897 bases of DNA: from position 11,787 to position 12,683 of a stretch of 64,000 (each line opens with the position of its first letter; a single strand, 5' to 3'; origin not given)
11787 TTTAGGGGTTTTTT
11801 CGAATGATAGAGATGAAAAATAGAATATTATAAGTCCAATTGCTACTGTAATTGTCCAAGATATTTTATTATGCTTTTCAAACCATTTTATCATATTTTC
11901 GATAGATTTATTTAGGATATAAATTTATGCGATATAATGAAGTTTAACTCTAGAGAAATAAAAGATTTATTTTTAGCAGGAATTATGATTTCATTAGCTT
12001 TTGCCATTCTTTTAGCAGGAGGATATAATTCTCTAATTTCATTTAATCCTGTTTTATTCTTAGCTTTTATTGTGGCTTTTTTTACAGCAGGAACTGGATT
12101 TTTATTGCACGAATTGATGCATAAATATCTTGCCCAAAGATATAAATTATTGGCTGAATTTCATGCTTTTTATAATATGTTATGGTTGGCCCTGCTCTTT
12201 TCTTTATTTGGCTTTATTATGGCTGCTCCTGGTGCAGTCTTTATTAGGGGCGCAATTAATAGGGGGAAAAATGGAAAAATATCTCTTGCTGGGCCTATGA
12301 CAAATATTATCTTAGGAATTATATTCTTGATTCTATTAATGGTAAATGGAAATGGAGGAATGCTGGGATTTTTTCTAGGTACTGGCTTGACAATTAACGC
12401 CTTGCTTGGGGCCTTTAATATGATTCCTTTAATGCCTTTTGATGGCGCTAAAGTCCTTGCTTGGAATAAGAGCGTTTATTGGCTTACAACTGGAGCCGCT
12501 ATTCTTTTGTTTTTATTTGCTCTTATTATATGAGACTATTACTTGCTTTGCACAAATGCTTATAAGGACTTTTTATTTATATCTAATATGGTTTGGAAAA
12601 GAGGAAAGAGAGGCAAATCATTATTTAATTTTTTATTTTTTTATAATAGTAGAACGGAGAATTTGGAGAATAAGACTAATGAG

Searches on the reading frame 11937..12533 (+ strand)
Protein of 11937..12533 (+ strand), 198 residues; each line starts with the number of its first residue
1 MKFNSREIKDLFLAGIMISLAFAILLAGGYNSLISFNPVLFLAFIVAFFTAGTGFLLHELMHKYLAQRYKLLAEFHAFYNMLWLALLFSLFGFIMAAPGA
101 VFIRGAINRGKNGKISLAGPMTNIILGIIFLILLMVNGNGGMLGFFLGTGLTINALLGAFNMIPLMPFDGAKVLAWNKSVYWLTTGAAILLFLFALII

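Call 88: search_protein_families(library=ncbifam, proteins=[window:11937-12533:+], max_evalue=0.01)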
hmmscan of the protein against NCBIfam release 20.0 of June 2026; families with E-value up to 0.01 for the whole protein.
window:11937-12533:+ (198 aa): 1 family
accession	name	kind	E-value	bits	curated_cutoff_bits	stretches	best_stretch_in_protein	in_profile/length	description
NF041501.1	cola_mem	domain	9.5e-05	21.5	150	1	160-196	242-278/312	FGLLP motif-containing membrane protein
